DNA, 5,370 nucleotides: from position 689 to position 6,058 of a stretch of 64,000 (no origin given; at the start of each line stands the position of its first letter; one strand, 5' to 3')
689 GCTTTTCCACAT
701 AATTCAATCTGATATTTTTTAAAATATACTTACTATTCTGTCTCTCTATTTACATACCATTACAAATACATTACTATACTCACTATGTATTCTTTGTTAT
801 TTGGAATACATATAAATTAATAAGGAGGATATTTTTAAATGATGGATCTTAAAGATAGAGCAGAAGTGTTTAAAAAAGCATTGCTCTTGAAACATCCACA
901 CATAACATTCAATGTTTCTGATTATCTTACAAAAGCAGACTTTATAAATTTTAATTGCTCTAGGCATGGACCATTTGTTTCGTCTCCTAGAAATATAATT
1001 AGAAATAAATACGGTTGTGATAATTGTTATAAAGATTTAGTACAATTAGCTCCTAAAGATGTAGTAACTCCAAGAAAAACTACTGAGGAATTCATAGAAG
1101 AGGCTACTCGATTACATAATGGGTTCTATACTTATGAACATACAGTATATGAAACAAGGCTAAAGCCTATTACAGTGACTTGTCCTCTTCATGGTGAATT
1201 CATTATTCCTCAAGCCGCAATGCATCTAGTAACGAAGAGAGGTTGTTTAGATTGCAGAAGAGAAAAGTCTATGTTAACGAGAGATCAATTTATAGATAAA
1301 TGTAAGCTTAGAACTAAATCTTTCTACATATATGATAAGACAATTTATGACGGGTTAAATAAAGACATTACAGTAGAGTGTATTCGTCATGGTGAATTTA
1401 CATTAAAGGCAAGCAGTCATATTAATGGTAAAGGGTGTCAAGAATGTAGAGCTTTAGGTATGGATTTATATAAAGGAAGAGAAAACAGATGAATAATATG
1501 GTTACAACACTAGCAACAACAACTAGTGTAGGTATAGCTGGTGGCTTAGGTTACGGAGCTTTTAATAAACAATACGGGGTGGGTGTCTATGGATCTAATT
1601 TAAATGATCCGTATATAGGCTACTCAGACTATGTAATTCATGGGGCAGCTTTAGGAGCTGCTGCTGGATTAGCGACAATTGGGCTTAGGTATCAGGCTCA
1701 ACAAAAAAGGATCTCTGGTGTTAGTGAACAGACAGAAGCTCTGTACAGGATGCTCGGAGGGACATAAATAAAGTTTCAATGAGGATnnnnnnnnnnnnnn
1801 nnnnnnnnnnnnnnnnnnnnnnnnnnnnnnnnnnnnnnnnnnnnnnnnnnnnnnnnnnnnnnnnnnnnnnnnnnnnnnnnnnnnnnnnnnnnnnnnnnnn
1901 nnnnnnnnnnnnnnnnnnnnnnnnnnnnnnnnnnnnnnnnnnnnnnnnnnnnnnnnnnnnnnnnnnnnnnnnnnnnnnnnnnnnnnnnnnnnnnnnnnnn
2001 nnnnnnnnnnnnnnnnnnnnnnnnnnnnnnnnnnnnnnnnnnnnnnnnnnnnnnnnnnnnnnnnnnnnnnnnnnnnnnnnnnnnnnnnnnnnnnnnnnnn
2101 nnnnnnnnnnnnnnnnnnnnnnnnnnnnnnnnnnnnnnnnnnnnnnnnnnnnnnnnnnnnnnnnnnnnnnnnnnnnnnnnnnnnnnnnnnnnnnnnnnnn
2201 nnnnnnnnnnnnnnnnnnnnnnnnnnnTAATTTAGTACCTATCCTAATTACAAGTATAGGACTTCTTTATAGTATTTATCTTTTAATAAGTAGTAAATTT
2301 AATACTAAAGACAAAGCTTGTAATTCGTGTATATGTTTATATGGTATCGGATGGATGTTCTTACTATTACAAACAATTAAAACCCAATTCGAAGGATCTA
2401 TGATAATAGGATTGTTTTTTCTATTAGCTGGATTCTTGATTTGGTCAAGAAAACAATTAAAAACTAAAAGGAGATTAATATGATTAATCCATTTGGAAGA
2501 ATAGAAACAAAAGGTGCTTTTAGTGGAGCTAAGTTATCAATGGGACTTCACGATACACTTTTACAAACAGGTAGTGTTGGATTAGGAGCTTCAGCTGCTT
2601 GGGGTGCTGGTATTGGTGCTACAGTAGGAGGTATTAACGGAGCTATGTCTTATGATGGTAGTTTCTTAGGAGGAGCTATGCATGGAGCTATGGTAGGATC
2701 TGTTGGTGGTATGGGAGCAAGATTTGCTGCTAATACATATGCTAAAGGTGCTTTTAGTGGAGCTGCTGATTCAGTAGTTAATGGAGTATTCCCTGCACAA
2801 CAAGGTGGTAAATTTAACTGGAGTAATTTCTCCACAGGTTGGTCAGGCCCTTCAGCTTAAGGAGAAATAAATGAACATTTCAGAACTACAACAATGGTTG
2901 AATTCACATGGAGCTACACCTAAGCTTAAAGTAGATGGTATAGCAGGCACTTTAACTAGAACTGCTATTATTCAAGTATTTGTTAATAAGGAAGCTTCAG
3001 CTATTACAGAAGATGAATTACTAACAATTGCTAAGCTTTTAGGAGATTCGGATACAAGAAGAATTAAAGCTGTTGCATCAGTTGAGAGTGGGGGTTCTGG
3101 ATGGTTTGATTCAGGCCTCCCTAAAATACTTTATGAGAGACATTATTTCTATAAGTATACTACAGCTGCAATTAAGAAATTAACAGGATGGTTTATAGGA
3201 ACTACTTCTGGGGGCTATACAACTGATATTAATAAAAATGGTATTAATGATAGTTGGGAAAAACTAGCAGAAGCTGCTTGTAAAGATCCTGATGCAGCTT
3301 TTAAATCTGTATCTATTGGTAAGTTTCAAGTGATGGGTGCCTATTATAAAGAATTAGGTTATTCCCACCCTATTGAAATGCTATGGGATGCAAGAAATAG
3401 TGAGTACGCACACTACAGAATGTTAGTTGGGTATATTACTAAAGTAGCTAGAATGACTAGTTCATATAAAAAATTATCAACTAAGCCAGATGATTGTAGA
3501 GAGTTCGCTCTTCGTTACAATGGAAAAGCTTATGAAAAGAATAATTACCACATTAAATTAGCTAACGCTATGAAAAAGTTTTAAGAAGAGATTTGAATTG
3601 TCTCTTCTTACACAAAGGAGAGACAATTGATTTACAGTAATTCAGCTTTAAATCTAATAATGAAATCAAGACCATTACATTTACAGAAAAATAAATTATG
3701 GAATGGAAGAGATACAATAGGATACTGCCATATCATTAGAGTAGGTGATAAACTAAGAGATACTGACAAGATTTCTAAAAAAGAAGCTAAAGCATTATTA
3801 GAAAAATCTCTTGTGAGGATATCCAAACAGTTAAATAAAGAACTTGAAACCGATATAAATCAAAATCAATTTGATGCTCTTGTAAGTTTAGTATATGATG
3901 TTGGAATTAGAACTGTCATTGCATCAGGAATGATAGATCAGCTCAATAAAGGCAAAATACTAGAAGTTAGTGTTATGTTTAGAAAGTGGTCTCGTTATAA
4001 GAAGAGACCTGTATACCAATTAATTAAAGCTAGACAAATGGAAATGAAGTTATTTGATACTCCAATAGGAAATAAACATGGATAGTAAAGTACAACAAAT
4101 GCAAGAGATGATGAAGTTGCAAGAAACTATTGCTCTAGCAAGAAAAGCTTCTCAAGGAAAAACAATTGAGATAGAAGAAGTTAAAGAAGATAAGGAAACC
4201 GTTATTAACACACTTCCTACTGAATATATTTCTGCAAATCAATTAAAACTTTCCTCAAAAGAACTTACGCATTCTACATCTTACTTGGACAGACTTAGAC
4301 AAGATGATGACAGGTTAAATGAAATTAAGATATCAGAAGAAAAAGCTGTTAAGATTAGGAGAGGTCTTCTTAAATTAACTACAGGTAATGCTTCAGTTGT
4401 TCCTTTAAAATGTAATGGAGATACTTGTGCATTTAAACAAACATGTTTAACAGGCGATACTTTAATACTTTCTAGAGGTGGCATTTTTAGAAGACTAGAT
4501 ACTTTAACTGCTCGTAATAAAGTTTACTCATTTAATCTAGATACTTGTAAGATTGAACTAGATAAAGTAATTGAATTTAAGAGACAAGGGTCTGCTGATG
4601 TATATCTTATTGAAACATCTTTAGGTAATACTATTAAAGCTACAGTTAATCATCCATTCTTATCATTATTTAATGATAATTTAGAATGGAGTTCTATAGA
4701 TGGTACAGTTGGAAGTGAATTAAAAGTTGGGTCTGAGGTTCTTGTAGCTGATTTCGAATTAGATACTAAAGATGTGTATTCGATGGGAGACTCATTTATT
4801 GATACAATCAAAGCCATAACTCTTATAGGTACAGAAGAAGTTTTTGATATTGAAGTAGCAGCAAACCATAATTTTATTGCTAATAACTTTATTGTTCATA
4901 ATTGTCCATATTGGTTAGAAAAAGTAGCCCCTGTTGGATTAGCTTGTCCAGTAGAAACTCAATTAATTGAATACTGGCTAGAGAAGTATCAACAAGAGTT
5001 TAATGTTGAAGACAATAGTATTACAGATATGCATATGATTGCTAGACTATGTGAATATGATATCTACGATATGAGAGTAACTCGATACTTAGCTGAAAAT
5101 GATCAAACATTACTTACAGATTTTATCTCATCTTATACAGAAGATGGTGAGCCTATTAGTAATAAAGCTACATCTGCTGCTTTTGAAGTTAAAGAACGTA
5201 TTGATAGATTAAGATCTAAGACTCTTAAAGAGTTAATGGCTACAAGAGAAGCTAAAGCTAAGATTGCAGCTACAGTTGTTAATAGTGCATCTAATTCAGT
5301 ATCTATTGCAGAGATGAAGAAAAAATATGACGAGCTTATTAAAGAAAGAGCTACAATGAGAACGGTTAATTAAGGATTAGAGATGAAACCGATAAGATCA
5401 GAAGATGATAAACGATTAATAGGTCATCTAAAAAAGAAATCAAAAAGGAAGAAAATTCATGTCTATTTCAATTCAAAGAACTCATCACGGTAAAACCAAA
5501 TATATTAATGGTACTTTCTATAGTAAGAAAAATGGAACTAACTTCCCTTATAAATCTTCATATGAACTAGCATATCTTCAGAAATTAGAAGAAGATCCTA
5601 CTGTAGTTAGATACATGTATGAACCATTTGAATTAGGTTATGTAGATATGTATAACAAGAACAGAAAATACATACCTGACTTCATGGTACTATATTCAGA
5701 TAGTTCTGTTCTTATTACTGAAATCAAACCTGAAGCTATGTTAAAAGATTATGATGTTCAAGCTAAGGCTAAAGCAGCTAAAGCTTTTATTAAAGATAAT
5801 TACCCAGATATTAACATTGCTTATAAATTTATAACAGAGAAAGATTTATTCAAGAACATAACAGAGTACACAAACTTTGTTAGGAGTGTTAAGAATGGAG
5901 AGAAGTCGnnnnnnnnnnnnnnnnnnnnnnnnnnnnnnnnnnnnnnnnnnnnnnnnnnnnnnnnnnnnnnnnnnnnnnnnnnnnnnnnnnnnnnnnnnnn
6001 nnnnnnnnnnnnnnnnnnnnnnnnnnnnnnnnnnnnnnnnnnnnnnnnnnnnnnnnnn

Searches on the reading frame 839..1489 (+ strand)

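Call 24: search_protein_families(library=pfam, proteins=[window:839-1489:+], max_evalue=0.01)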
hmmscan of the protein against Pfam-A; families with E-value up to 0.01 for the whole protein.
window:839-1489:+ (217 aa): 1 family
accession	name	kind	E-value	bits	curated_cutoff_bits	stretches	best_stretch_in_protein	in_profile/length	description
PF05265.19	DUF723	-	1.1e-10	41.7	20.9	1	87-139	7-59/60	Protein of unknown function (DUF723)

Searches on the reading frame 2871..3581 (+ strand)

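Call 24: search_protein_families(library=pfam, proteins=[window:2871-3581:+], max_evalue=0.01)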
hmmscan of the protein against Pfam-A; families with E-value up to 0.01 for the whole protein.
window:2871-3581:+ (237 aa): 2 families
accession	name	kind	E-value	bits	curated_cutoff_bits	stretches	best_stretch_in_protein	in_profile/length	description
PF11860.13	Muramidase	-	4.6e-36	125.1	22.3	1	63-237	3-174/175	N-acetylmuramidase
PF01471.23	PG_binding_1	-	0.00092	19.8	23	1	3-35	5-36/57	Putative peptidoglycan binding domain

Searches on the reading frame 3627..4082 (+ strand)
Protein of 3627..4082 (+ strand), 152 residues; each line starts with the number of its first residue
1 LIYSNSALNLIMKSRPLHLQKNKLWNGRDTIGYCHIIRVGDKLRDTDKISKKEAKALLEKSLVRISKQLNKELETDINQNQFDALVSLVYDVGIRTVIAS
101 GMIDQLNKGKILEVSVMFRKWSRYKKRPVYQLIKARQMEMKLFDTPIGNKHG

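Call 24: search_protein_families(library=pfam, proteins=[window:3627-4082:+], max_evalue=0.01)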
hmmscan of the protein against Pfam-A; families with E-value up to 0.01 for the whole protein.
window:3627-4082:+ (152 aa): 1 family
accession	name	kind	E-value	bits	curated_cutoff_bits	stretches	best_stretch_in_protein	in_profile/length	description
PF00959.24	Phage_lysozyme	-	3.1e-24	86.1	22.3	1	25-139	14-125/125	Phage lysozyme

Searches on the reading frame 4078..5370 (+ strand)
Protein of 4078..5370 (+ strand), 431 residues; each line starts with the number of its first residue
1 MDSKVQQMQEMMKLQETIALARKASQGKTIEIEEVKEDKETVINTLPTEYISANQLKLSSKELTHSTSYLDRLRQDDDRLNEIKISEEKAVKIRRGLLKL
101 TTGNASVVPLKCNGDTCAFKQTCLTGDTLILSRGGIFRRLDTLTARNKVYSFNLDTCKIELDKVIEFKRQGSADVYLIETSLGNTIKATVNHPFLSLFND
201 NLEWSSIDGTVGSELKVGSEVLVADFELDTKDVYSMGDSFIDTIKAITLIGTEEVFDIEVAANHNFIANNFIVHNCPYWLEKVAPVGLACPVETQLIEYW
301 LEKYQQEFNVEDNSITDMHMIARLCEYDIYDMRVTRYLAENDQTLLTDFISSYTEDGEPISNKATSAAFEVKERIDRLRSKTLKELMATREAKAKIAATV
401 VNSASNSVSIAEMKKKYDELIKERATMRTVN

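Call 24: search_protein_families(library=pfam, proteins=[window:4078-5370:+], max_evalue=0.01)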
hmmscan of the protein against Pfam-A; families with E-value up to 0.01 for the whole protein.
window:4078-5370:+ (431 aa): 3 families
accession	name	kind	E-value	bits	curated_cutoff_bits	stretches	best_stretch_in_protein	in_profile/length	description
PF14890.11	Intein_splicing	-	3.1e-17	63.3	35.8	1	146-275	20-155/155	Intein splicing domain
PF09936.14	Methyltrn_RNA_4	-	8.9e-05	22.9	22.6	1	315-418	23-127/182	SAM-dependent RNA methyltransferase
PF01079.26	Hint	-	0.0084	16.2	29.7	0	120-225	10-121/213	Hint module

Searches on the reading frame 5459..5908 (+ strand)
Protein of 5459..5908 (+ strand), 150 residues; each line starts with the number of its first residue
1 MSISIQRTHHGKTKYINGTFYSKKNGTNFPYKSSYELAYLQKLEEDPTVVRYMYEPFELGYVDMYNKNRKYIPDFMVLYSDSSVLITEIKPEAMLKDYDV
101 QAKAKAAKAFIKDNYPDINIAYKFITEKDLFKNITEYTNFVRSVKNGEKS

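Call 24: search_protein_families(library=pfam, proteins=[window:5459-5908:+], max_evalue=0.01)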
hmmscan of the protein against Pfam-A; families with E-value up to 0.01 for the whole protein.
window:5459-5908:+ (150 aa): 1 family
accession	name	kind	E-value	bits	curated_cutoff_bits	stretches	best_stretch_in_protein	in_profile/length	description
PF08722.17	Tn7_TnsA-like_N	-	5.1e-14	53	26.5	1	46-127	1-85/85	TnsA-like endonuclease N terminal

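Call 25: search_protein_families(library=phrogs, proteins=[window:5459-5908:+], max_evalue=0.01)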
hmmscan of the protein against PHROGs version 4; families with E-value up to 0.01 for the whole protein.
window:5459-5908:+ (150 aa): 5 families
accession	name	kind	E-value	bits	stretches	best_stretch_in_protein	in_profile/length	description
phrog_218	-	connector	1.3e-20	74.9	1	20-114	15-109/148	head closure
phrog_15427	-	DNA, RNA and nucleotide metabolism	4.5e-10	40.6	1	24-143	159-265/270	endonuclease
phrog_14892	-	connector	1.1e-06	30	1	42-116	3-80/117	head closure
phrog_22215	-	unknown function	3.1e-05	24.9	1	20-134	206-307/324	-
phrog_945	-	DNA, RNA and nucleotide metabolism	0.00051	20.8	1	24-134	7-100/145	endonuclease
